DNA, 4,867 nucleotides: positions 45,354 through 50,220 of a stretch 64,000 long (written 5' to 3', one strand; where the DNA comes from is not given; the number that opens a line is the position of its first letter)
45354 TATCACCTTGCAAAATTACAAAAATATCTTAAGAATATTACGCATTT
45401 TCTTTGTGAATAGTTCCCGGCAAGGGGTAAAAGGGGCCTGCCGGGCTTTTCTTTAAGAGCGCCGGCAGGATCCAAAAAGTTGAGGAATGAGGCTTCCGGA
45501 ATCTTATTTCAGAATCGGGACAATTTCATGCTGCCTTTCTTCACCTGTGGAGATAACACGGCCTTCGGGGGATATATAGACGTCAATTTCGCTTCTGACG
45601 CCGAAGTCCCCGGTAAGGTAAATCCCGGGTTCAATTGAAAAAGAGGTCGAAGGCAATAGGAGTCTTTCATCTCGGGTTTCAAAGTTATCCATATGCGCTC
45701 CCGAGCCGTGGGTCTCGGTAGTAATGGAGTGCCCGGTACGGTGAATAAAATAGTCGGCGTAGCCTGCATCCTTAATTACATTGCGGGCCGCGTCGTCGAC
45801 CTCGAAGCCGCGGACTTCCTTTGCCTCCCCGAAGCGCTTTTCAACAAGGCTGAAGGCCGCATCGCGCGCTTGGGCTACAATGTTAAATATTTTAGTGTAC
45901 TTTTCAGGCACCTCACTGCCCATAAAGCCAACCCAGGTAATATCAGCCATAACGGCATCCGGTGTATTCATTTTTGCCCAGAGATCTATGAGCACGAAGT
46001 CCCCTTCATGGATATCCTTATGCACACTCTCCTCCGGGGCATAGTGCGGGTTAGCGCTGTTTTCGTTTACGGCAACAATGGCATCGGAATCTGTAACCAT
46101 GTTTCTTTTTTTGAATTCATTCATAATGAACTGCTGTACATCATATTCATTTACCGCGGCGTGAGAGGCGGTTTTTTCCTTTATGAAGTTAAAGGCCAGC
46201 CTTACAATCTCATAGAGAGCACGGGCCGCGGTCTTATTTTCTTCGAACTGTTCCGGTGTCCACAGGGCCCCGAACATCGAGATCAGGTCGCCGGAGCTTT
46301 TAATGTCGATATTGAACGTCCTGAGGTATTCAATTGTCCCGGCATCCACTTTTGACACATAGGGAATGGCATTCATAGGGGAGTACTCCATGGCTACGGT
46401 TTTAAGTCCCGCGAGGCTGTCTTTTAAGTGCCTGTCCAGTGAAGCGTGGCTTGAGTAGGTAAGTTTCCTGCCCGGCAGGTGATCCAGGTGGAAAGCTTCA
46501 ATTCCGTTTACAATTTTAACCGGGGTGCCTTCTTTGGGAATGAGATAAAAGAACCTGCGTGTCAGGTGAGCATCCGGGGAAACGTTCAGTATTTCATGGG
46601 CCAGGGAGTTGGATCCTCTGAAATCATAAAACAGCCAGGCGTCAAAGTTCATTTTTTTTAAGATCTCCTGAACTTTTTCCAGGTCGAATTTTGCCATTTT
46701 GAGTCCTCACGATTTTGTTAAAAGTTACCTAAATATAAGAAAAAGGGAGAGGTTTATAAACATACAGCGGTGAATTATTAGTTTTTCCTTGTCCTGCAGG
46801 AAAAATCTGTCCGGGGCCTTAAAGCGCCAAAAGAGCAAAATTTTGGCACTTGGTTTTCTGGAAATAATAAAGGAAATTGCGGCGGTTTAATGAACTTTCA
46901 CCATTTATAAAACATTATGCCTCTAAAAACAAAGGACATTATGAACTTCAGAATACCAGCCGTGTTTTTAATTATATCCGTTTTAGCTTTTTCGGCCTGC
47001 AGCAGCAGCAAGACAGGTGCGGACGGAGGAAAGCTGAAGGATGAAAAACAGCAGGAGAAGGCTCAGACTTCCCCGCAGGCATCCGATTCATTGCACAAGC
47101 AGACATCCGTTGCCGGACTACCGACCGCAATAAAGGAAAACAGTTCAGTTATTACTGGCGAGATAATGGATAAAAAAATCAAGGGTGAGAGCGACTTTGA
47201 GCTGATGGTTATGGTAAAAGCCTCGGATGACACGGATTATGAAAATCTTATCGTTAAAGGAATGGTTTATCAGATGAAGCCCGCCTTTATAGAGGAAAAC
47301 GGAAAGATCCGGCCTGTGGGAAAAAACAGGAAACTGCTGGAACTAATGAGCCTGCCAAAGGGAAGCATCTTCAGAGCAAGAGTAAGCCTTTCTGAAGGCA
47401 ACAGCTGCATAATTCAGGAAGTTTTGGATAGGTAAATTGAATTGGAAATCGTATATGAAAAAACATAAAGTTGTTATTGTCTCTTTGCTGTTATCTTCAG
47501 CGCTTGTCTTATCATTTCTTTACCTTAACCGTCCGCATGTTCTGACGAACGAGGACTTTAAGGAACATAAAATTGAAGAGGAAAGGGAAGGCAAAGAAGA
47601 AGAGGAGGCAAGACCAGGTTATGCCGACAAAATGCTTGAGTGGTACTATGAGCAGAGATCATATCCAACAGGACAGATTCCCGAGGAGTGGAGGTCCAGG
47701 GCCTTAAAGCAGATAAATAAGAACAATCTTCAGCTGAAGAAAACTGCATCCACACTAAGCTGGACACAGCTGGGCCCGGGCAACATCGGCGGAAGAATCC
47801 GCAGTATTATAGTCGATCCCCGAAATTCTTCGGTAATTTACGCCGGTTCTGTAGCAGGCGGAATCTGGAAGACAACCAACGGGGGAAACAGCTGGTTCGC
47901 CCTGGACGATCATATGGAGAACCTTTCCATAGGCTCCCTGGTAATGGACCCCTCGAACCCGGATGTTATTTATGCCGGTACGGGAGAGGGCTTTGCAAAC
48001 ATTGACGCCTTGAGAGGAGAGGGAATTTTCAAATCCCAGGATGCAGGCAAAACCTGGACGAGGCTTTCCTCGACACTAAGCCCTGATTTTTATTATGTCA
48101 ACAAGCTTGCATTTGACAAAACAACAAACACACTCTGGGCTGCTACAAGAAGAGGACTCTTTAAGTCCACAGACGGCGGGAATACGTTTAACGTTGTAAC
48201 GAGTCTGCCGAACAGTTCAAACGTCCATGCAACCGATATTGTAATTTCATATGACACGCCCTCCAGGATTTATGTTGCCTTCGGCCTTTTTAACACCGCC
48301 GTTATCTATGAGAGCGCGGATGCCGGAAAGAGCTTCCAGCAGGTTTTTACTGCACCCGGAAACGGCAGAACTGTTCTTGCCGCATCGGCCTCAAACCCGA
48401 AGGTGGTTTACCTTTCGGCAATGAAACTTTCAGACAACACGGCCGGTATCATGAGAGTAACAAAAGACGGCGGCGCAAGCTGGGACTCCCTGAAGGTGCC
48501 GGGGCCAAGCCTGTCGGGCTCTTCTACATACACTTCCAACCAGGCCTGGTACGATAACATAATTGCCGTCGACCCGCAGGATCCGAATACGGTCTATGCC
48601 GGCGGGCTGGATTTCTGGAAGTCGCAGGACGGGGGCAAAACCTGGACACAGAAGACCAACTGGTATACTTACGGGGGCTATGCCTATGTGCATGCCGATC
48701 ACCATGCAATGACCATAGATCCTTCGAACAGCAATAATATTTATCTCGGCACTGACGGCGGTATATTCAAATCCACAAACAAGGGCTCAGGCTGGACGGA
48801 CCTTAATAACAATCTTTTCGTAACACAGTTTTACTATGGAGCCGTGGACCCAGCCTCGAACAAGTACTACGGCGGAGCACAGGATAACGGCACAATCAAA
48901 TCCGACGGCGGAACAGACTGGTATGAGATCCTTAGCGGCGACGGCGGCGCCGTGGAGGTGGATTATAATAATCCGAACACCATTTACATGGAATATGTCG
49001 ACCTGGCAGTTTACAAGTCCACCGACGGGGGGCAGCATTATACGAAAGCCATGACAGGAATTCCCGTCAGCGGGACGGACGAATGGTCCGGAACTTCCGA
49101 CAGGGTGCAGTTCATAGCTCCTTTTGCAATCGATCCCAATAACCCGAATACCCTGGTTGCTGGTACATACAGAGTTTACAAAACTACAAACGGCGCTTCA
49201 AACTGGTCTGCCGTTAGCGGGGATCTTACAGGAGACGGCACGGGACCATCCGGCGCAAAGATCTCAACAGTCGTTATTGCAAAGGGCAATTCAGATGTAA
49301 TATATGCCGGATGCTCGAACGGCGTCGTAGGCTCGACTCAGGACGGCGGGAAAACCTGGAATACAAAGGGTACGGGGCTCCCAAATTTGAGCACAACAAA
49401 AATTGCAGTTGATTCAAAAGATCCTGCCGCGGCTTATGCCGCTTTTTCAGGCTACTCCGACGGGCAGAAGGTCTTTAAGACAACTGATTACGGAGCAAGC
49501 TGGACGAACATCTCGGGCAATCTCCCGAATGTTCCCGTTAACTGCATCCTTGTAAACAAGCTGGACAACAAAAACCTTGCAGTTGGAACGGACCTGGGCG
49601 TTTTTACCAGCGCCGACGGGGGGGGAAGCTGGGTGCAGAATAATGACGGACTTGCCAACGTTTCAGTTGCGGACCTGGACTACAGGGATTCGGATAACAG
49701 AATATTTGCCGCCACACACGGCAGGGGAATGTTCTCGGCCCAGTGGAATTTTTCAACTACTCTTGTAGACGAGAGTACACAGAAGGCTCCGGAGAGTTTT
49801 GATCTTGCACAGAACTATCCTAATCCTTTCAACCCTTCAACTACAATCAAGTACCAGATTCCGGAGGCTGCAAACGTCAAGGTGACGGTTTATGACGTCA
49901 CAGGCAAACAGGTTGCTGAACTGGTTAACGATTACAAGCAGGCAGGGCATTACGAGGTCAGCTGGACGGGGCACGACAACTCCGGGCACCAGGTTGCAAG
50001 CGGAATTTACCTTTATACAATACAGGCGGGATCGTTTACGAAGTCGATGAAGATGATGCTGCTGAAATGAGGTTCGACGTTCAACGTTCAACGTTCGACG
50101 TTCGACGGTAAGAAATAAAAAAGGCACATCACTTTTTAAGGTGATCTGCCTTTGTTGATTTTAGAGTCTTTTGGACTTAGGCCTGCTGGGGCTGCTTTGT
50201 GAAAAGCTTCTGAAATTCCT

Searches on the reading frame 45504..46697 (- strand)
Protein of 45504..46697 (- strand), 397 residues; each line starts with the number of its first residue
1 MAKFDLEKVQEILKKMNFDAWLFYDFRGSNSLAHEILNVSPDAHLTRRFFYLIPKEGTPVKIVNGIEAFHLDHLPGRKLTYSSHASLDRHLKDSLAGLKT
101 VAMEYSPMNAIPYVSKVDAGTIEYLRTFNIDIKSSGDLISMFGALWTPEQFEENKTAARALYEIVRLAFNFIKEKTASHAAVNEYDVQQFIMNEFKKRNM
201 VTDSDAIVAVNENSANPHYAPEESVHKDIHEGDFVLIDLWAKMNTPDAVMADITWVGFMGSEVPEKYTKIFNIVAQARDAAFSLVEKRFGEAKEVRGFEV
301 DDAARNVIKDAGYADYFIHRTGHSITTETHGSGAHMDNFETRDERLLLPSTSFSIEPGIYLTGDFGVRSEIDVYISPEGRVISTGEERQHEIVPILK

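Call 8: search_protein_families(library=pfam, proteins=[window:45504-46697:-], max_evalue=0.0001)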
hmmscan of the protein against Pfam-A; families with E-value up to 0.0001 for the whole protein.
window:45504-46697:- (397 aa): 1 family
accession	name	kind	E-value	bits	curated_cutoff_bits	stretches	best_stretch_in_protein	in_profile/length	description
PF00557.29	Peptidase_M24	-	1.2e-37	130.2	23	1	155-376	4-207/208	Metallopeptidase family M24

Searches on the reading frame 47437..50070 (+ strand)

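Call 8: search_protein_families(library=pfam, proteins=[window:47437-50070:+], max_evalue=0.0001)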
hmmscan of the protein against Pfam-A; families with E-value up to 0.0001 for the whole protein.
window:47437-50070:+ (877 aa): 4 families
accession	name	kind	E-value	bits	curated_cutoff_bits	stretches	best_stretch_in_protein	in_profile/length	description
PF15902.12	Sortilin-Vps10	-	9.4e-28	97.6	33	3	241-353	3-113/446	Sortilin, neurotensin receptor 3,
PF13860.13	FlgD_ig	-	8.3e-11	42.2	27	1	803-864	13-75/79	FlgD Ig-like domain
PF18962.6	Por_Secre_tail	-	1.5e-07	32.1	27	1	794-872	2-72/75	Secretion system C-terminal sorting domain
PF13585.12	CHU_C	-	8.3e-05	23.1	27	1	808-865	23-74/86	CHU_C Type IX secretion signal domain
